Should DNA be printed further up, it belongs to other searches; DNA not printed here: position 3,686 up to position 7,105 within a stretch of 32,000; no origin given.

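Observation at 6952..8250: AbiJ/HEPN-like gene wedged between mod and res, a PrrC-style guard arrangement in a type III system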

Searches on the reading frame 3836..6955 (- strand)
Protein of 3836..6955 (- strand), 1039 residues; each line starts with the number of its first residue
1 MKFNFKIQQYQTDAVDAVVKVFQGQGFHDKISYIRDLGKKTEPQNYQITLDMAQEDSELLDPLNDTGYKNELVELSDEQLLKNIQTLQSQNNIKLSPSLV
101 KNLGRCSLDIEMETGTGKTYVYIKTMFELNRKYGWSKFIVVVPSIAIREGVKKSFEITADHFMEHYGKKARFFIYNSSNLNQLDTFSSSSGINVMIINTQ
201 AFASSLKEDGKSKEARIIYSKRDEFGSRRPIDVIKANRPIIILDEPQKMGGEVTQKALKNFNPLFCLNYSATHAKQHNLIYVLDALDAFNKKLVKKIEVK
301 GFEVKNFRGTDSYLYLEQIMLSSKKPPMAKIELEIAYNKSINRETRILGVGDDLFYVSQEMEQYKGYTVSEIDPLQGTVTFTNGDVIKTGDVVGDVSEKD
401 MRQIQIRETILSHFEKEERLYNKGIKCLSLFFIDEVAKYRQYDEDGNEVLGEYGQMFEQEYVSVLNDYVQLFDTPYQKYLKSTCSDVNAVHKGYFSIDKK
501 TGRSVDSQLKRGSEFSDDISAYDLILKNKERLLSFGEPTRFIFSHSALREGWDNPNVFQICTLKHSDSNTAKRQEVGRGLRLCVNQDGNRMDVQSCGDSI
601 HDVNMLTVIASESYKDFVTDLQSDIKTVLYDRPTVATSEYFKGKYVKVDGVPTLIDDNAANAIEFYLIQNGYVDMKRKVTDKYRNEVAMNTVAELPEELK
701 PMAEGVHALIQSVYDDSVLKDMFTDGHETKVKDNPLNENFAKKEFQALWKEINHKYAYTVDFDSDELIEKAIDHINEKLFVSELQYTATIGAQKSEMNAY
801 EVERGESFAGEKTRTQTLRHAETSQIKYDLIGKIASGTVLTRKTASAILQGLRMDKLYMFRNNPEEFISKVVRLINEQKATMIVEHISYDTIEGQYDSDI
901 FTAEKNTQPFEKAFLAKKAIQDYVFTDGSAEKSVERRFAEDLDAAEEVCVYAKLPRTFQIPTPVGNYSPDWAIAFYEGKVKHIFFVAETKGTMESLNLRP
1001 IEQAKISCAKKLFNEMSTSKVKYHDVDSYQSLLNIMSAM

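Call 5: search_protein_families(library=pfam, proteins=[window:3836-6955:-], max_evalue=0.1)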
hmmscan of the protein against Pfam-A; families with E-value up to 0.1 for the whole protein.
window:3836-6955:- (1039 aa): 4 families
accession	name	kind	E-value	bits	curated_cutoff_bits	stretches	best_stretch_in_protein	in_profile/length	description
PF19778.5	RE_endonuc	-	2.4e-30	105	23.4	1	923-1027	3-106/108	Endonuclease domain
PF04851.21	ResIII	-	5.1e-16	59.5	22.5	1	107-273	25-162/164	Type III restriction enzyme, res subunit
PF00270.35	DEAD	-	7.5e-07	29.5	26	1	110-274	19-161/167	DEAD/DEAH box helicase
PF09066.15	B2-adapt-app_C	-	0.0068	16.8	22.6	1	738-800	4-65/112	Beta2-adaptin appendage, C-terminal sub-domain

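Call 6: search_protein_families(library=padloc, proteins=[window:3836-6955:-], max_evalue=0.1)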
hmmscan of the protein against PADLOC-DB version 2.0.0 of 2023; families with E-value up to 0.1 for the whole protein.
window:3836-6955:- (1039 aa): 7 families
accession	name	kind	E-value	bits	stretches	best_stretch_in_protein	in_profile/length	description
PDLC03647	REase_III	-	1.1e-290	965.2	1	1-1036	1-986/989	Type III restriction enzyme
PDLC03649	REase_III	-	2.3e-101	338.2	1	67-1035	37-966/973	Type III restriction enzyme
PDLC03653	REase_III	-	6.9e-10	35.7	2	530-610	417-497/883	Type III restriction enzyme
PDLC03648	REase_III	-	1.1e-07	28.4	1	539-630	311-395/871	Type III restriction enzyme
PDLC03650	REase_III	-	1.5e-07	28.2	2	538-585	377-424/898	Type III restriction enzyme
PDLC02707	PbeA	-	5.8e-05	19.9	1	110-205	273-366/672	PbeA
PDLC01763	Cas3b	-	0.00091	16.1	1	51-165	209-324/762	-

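Call 7: search_protein_families(library=ncbifam, proteins=[window:3836-6955:-], max_evalue=0.1)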
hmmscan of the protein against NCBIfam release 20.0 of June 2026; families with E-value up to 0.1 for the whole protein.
window:3836-6955:- (1039 aa): 5 families
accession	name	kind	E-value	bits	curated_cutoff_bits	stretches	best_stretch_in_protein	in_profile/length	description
NF012027.0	PRK15483.1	equivalog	1.3e-114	384.1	564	1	1-1036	1-979/986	type III restriction-modification system endonuclease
NF046055.1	restr_BPTD_3080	equivalog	1.1e-05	23.7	800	1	534-581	569-616/970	BPTD_3080 family restriction endonuclease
NF053632.1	heli_RadD_YejH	equivalog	0.0015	16.9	720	1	540-586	300-346/573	DNA repair helicase RadD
TIGR04095.1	dnd_restrict_1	equivalog_domain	0.01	14.9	600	1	102-206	23-128/451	DNA phosphorothioation system restriction enzyme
NF058576.1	EntV_fam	equivalog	0.012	15.6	130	0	718-760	44-86/162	EntV family bacteriocin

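Call 73: find_related_loci(query=A9, collection=viral_contigs, flank=10000)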
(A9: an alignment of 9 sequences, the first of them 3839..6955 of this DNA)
Query A9 (1039 aa) in viral_contigs; peptide patterns used: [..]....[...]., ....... (x = any residue, [..] = any of these).
133 stretches matched a pattern; 17 encode a relative of the query (tblastn E <= 1e-3); 17 distinct loci.
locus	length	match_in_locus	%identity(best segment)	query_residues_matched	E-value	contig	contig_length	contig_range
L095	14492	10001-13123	73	1-1039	0e+0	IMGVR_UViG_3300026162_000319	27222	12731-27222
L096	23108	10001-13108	73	1-1039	0e+0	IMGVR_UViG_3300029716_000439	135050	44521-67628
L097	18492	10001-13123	69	1-1034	0e+0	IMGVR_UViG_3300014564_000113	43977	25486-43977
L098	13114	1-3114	63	1-1039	0e+0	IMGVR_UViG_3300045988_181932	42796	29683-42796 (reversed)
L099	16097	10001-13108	62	1-1039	0e+0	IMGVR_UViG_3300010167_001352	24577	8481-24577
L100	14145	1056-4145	60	1-1039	0e+0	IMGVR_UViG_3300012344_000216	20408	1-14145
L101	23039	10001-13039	60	1-1039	0e+0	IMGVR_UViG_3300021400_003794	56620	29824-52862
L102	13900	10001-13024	59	1-1039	0e+0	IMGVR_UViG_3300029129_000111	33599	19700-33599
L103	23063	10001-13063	57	1-1039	0e+0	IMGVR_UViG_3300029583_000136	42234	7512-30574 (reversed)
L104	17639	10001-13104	89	1-1036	0e+0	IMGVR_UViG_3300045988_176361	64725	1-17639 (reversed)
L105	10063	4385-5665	85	1-425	0e+0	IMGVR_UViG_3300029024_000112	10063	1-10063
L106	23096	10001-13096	76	1-1039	0e+0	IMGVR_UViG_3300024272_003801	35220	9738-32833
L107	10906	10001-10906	70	1-317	3e-132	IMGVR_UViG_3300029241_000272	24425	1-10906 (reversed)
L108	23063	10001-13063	57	1-1039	0e+0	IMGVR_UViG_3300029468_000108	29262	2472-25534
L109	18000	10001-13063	57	1-1039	0e+0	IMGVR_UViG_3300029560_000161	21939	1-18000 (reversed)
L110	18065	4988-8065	63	1-1039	0e+0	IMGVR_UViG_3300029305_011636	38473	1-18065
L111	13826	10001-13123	74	1-1039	0e+0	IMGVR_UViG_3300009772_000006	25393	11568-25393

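Call 76: search_protein_families(library=pfam, proteins=[L095:8908-10008:+, L097:8581-8937:+, L097:8956-10008:+, L099:9404-9985:+, L100:253-1056:+, L105:3343-4392:+, L107:8605-9849:+, L110:4224-4988:+, L111:9166-10008:+, L099:9057-9338:+], max_evalue=0.01)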
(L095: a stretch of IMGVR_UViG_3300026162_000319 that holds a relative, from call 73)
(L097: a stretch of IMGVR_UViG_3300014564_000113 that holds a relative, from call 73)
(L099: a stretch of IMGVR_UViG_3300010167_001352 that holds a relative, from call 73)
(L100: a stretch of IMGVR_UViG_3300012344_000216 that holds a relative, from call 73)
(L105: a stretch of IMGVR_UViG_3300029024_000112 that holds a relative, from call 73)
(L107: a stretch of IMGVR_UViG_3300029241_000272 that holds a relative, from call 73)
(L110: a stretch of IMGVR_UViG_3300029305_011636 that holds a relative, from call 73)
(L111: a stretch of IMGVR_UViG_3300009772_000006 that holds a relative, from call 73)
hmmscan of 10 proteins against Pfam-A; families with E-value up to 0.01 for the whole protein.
L095:8908-10008:+ (367 aa): 1 family
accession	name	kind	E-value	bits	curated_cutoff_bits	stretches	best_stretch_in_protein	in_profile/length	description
PF14355.11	Abi_C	-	1.5e-25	89.5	24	1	276-357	2-83/83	Abortive infection C-terminus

L097:8581-8937:+ (119 aa): 1 family
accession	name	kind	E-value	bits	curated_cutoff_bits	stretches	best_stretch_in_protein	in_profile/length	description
PF11166.13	DUF2951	-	0.007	17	26.7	1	51-116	31-93/98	Protein of unknown function (DUF2951)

L097:8956-10008:+ (351 aa): 1 family
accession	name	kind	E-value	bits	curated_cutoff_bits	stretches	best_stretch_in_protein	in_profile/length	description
PF13310.11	Virulence_RhuM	-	1.4e-108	362.4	33.7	1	76-329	1-249/252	Virulence protein RhuM family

L099:9404-9985:+ (194 aa): 1 family
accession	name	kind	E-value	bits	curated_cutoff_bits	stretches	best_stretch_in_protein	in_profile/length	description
PF18728.6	HEPN_AbiV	-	5.7e-20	72.5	27.1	1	27-168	5-148/155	AbiV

L100:253-1056:+ (268 aa): 1 family
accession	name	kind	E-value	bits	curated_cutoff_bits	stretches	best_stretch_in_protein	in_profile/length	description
PF14355.11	Abi_C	-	2.8e-26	91.9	24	1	175-256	2-83/83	Abortive infection C-terminus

L105:3343-4392:+ (350 aa): 1 family
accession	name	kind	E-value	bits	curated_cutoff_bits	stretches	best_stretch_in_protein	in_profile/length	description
PF13310.11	Virulence_RhuM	-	7.4e-108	360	33.7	1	75-328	1-249/252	Virulence protein RhuM family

L107:8605-9849:+ (415 aa): 3 families
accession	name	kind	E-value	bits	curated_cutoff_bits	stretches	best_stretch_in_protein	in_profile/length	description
PF13784.11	Fic_N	-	1.8e-26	92.4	26.7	1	58-139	2-82/82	Fic/DOC family N-terminal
PF02661.23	Fic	-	2.1e-20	73.8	24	1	147-246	2-93/93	Fic/DOC family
PF21248.3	SoFic-like_C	-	6.6e-19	68.3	27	1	316-392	1-76/76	Protein adenylyltransferase SoFic-like, C-terminal domain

L110:4224-4988:+ (255 aa): 0 families

L111:9166-10008:+ (281 aa): 1 family
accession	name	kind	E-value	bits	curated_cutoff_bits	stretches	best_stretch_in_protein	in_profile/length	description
PF14355.11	Abi_C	-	1.1e-25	90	24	1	190-271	2-83/83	Abortive infection C-terminus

L099:9057-9338:+ (94 aa): 0 families

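Call 77: search_protein_families(library=padloc, proteins=[L095:8908-10008:+, L097:8581-8937:+, L097:8956-10008:+, L099:9404-9985:+, L100:253-1056:+, L105:3343-4392:+, L107:8605-9849:+, L110:4224-4988:+, L111:9166-10008:+, L099:9057-9338:+], max_evalue=0.001)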
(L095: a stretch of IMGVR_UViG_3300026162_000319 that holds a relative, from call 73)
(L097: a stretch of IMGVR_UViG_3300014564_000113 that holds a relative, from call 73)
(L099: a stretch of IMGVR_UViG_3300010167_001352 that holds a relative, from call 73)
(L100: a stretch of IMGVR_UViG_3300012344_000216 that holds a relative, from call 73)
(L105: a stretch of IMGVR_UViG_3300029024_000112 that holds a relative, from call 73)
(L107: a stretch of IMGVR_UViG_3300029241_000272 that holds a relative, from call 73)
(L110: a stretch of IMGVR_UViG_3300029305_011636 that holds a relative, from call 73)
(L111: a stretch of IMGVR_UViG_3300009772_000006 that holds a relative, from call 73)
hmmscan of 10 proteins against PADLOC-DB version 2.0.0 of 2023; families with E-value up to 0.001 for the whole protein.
L095:8908-10008:+ (367 aa): 1 family
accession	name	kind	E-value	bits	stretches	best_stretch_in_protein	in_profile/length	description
PDLC02347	AbiJ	-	1.3e-13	49.4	1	245-362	169-280/281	AbiJ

L097:8581-8937:+ (119 aa): 0 families

L097:8956-10008:+ (351 aa): 38 families (the best 25 are shown)
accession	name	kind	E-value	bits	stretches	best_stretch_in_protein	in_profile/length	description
PDLC04851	PDC-S05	-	3.1e-152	504.5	1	7-344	4-336/342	-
PDLC04868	PDC-S05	-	2.6e-140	465.2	1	15-343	5-330/335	-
PDLC04871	PDC-S05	-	3.6e-127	423.1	1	7-344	122-458/468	-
PDLC04853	PDC-S05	-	1.3e-125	417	1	25-342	13-325/336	-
PDLC04852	PDC-S05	-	1.5e-118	393.7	1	12-338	7-327/346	-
PDLC04843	PDC-S05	-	6.7e-100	332.5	1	25-335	13-315/330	-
PDLC04864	PDC-S05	-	7.9e-100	331.7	1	73-346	2-270/277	-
PDLC04870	PDC-S05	-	1e-87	291.1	1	11-221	4-209/214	-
PDLC04876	PDC-S05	-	2.7e-64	214.1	1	14-181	6-171/174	-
PDLC04854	PDC-S05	-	3.3e-45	152.3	1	27-205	13-193/212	-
PDLC04872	PDC-S05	-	9.2e-43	143.6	1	27-151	14-138/152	-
PDLC04965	PDC-S23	-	1.7e-41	140.7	1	26-202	13-195/327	-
PDLC04964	PDC-S23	-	6.4e-41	138.6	1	25-183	11-171/331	-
PDLC04860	PDC-S05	-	1.6e-38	129.7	2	4-92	5-91/141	-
PDLC04858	PDC-S05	-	3.1e-37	125.4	1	25-147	12-131/138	-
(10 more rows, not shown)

L099:9404-9985:+ (194 aa): 1 family
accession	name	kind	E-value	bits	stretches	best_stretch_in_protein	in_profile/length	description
PDLC02353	AbiV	-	4.5e-12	44.1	1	24-167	24-161/196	AbiV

L100:253-1056:+ (268 aa): 1 family
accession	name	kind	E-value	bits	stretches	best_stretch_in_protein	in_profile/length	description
PDLC02347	AbiJ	-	2.6e-15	54.9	1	106-255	131-274/281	AbiJ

L105:3343-4392:+ (350 aa): 37 families (the best 25 are shown)
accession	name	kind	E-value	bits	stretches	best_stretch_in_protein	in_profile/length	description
PDLC04851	PDC-S05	-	8.7e-150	496.5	1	6-343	4-336/342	-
PDLC04868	PDC-S05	-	1.4e-138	459.6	1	14-342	5-330/335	-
PDLC04871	PDC-S05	-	2.1e-126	420.5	1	23-343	137-458/468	-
PDLC04853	PDC-S05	-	8e-125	414.4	1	24-341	13-325/336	-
PDLC04852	PDC-S05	-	1.4e-117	390.4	1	3-336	3-326/346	-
PDLC04843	PDC-S05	-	3.8e-100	333.3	1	24-325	13-306/330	-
PDLC04864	PDC-S05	-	8.3e-98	325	1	72-344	2-269/277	-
PDLC04870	PDC-S05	-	4.7e-88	292.1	1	10-220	4-209/214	-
PDLC04876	PDC-S05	-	1.3e-64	215.2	1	13-180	6-171/174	-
PDLC04854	PDC-S05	-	4.6e-45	151.8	1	26-200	13-189/212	-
PDLC04872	PDC-S05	-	1.7e-42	142.8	1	26-150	14-138/152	-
PDLC04965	PDC-S23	-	2.2e-41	140.3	1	25-186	13-180/327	-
PDLC04964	PDC-S23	-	1.3e-40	137.6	1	24-182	11-171/331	-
PDLC04858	PDC-S05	-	1.8e-37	126.2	1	25-146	13-131/138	-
PDLC04963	PDC-S23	-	1.6e-35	121.1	1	29-184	12-161/312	-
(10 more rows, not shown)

L107:8605-9849:+ (415 aa): 7 families
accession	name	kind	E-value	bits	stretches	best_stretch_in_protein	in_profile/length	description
PDLC03963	SoFic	-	3.6e-116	386.5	1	42-396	10-358/361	-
PDLC04840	PDC-S04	-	3.2e-15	54.5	1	87-252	11-179/227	-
PDLC04836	PDC-S04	-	5.4e-14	50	1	144-278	86-213/244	-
PDLC04966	PDC-S24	-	1.1e-13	48.9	1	163-277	252-368/497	-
PDLC04839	PDC-S04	-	1e-09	36.4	1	199-278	112-187/205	-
PDLC04837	PDC-S04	-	4.1e-09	34.1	1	190-251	130-188/234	-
PDLC04838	PDC-S04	-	7.6e-05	20.6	1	176-242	91-158/209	-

L110:4224-4988:+ (255 aa): 0 families

L111:9166-10008:+ (281 aa): 1 family
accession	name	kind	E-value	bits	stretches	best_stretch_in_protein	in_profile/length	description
PDLC02347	AbiJ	-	1.3e-13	49.4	1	159-275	169-279/281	AbiJ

L099:9057-9338:+ (94 aa): 0 families

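Call 80: find_related_loci(query=A9, collection=metagenome_contigs, flank=10000)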
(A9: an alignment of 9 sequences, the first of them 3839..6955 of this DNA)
Query A9 (1039 aa) in metagenome_contigs; peptide patterns used: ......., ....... (x = any residue, [..] = any of these).
600 stretches matched a pattern (row limit reached: there are more); 587 encode a relative of the query (tblastn E <= 1e-3); the best 80 are kept; 80 distinct loci.
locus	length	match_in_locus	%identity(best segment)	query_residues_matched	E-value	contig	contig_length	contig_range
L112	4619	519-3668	89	1-1039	0e+0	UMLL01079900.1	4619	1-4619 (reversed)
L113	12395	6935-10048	88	1-1039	0e+0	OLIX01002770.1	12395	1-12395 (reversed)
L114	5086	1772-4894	86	1-1039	0e+0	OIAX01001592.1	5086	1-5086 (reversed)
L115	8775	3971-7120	85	1-1039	0e+0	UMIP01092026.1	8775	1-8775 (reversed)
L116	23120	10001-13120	83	1-1039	0e+0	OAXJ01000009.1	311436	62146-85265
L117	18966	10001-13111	82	1-1039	0e+0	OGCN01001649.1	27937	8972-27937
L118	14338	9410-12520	82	1-1039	0e+0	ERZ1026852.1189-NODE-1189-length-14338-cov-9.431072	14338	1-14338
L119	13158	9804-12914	81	1-1039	0e+0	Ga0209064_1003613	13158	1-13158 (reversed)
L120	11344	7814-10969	79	1-1039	0e+0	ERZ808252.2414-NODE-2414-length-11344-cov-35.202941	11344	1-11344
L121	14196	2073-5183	78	1-1039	0e+0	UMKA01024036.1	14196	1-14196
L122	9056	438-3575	76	1-1039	0e+0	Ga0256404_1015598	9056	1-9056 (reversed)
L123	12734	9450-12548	76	1-1039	0e+0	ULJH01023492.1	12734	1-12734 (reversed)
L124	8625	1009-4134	71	1-1034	0e+0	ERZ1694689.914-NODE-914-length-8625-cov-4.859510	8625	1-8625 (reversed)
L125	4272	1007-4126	71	1-1039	0e+0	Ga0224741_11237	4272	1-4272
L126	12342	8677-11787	71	1-1036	0e+0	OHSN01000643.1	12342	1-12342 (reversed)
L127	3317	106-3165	71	1-1039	0e+0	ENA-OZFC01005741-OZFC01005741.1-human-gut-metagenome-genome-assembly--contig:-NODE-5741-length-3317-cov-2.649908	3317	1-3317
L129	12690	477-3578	69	1-1039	0e+0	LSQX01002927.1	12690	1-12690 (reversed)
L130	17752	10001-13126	70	1-1039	0e+0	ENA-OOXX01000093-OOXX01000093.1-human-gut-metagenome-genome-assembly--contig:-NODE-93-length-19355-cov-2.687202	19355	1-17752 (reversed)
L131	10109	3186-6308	69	1-1034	0e+0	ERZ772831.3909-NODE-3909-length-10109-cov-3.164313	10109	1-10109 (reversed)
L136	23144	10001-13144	84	1-1039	0e+0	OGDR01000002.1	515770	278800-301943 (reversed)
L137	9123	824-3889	64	1-1039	0e+0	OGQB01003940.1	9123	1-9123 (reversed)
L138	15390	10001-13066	64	1-1039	0e+0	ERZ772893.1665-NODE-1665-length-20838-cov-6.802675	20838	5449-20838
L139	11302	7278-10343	63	1-1039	0e+0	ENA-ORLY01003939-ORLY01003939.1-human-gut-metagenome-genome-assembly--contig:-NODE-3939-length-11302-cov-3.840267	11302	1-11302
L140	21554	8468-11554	88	1-1036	0e+0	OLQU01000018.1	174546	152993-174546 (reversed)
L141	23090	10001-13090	64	1-1039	0e+0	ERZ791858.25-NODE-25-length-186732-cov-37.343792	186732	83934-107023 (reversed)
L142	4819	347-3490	62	1-1039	0e+0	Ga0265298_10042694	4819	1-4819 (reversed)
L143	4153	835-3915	62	1-1039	0e+0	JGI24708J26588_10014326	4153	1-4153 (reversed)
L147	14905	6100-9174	61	1-1039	0e+0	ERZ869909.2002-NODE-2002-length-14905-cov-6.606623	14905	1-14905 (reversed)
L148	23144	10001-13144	60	1-1039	0e+0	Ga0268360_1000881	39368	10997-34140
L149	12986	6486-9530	60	1-1039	0e+0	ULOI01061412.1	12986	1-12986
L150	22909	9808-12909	62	1-1039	0e+0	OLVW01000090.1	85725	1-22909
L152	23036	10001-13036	60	1-1036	0e+0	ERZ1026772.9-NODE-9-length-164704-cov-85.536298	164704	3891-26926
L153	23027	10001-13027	59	1-1039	0e+0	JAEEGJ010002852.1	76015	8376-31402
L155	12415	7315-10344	59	1-1039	0e+0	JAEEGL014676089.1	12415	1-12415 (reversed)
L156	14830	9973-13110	57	1-1039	0e+0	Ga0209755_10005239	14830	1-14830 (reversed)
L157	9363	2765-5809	58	1-1039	0e+0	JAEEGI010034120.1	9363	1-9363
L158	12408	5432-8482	58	1-1039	0e+0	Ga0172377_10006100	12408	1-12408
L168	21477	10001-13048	56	1-1039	0e+0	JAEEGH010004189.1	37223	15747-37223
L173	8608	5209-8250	54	1-1039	0e+0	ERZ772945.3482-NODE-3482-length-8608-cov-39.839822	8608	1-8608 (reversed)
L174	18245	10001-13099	80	1-1039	0e+0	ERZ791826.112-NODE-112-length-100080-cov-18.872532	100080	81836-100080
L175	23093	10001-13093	61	1-1039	0e+0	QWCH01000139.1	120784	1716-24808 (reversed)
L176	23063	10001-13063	63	1-1038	0e+0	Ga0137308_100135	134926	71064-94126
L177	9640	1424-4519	54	1-1039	0e+0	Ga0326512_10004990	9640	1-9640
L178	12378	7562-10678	51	1-1038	0e+0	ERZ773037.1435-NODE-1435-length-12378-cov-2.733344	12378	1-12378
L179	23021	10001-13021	54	1-1036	0e+0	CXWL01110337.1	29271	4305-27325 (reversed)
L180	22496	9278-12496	52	1-1039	0e+0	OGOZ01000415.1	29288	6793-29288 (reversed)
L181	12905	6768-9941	52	1-1039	0e+0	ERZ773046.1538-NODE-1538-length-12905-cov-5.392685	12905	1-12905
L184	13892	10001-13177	52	1-1039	0e+0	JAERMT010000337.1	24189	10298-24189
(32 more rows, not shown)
